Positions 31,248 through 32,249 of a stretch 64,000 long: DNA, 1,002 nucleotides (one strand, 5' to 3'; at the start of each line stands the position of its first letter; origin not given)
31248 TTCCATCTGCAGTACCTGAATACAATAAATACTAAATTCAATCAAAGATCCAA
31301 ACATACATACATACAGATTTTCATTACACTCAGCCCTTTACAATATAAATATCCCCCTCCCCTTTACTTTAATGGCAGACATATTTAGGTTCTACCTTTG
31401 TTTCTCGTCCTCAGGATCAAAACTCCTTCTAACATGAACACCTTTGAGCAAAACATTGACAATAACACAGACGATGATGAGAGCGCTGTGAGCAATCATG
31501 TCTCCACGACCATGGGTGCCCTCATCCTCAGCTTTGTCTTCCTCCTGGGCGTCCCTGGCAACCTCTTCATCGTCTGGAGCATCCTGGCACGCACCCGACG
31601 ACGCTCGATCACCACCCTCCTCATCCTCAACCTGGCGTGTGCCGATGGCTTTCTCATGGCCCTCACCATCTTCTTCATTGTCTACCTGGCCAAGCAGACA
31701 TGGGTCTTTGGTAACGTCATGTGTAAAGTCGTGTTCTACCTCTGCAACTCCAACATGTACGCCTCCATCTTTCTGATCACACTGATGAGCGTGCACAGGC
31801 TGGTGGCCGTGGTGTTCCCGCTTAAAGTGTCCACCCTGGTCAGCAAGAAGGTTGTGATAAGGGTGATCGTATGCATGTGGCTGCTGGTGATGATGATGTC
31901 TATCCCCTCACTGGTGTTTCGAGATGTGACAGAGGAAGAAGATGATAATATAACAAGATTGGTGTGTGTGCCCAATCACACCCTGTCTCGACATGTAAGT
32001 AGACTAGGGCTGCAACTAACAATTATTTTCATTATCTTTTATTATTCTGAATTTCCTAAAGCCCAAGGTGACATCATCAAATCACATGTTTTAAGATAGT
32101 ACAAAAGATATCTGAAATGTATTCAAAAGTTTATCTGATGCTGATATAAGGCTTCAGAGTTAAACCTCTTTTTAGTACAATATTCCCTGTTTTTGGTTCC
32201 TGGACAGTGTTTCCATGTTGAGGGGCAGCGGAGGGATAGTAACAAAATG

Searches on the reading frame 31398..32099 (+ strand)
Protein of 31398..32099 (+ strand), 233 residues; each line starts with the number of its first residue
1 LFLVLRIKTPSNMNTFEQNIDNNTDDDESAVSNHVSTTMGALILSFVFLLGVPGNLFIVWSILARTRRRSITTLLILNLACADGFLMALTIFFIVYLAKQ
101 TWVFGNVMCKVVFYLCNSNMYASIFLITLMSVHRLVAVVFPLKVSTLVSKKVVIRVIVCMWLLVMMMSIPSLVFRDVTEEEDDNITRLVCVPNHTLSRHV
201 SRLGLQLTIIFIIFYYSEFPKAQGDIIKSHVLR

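Call 64: search_protein_families(library=pfam, proteins=[window:31398-32099:+], max_evalue=0.01)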
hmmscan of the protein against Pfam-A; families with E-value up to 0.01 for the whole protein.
window:31398-32099:+ (233 aa): 2 families
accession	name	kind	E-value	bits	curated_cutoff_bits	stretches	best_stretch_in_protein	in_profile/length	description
PF00001.26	7tm_1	-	8.3e-30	104.6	30.5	1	54-215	1-163/260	7 transmembrane receptor (rhodopsin family)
PF10328.15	7TM_GPCR_Srx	-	6e-05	23.2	23.8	1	47-172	3-130/263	Serpentine type 7TM GPCR chemoreceptor Srx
